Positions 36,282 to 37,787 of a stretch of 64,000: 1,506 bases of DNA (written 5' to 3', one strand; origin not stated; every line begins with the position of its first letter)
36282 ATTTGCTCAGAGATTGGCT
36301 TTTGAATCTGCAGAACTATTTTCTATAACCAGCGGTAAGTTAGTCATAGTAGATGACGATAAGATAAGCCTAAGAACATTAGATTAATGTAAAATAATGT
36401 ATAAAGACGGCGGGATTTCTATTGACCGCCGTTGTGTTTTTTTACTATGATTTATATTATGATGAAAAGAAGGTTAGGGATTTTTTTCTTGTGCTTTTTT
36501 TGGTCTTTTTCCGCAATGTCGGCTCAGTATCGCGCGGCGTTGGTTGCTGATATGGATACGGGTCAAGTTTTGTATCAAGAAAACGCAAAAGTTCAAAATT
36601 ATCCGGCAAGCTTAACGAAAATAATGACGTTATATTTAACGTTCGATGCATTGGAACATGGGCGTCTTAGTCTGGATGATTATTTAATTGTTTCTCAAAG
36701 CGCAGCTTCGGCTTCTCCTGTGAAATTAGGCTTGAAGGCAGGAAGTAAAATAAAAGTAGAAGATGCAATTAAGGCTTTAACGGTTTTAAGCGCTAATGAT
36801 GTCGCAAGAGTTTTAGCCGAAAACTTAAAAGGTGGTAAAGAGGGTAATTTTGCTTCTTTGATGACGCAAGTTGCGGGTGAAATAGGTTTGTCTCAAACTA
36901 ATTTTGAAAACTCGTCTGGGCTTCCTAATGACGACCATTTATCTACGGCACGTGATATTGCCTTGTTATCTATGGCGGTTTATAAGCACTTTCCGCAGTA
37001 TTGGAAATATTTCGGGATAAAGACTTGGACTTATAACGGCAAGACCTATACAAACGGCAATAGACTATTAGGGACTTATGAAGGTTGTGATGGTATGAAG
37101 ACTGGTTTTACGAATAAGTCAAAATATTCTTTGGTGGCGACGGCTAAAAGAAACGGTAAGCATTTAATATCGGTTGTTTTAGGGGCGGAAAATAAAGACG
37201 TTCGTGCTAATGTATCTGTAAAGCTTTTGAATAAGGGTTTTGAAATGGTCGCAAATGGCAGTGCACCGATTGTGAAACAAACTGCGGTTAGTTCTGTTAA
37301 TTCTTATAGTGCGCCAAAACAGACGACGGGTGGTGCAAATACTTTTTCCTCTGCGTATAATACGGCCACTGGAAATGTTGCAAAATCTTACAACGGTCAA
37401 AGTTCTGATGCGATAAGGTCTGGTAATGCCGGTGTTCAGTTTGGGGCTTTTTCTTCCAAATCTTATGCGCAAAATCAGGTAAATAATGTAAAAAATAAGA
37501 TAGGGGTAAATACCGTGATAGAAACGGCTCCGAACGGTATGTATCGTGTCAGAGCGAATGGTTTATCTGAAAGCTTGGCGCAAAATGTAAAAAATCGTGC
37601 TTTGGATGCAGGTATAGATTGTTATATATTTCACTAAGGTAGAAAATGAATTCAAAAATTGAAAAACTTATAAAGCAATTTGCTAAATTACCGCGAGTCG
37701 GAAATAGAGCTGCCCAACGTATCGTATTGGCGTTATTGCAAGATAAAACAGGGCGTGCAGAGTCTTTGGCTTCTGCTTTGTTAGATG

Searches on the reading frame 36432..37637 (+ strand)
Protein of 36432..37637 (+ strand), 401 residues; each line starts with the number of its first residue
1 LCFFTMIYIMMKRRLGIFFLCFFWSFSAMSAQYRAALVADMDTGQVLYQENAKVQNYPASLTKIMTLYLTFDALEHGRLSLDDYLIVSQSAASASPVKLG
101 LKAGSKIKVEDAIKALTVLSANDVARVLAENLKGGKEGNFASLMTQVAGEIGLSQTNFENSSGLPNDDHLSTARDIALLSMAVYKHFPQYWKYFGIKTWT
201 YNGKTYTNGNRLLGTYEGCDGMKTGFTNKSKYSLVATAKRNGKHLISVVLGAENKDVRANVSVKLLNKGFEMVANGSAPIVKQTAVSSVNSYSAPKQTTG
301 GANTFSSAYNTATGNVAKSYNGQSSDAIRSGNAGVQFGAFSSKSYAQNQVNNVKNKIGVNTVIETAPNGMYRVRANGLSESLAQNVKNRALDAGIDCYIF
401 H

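Call 62: search_protein_families(library=pfam, proteins=[window:36432-37637:+], max_evalue=0.01)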
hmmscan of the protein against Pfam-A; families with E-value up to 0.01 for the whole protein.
window:36432-37637:+ (401 aa): 4 families
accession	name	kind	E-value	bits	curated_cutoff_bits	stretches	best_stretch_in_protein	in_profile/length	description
PF00768.25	Peptidase_S11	-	7.2e-58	196.3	27.6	1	32-253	11-238/239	D-alanyl-D-alanine carboxypeptidase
PF13354.11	Beta-lactamase2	-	2.5e-12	47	22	1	37-184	3-147/214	Beta-lactamase enzyme family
PF05036.18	SPOR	-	6.7e-07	30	21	1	331-399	3-74/76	SPOR domain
PF02113.21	Peptidase_S13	-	0.0021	17.3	22.8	1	33-74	18-59/444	D-Ala-D-Ala carboxypeptidase 3 (S13) family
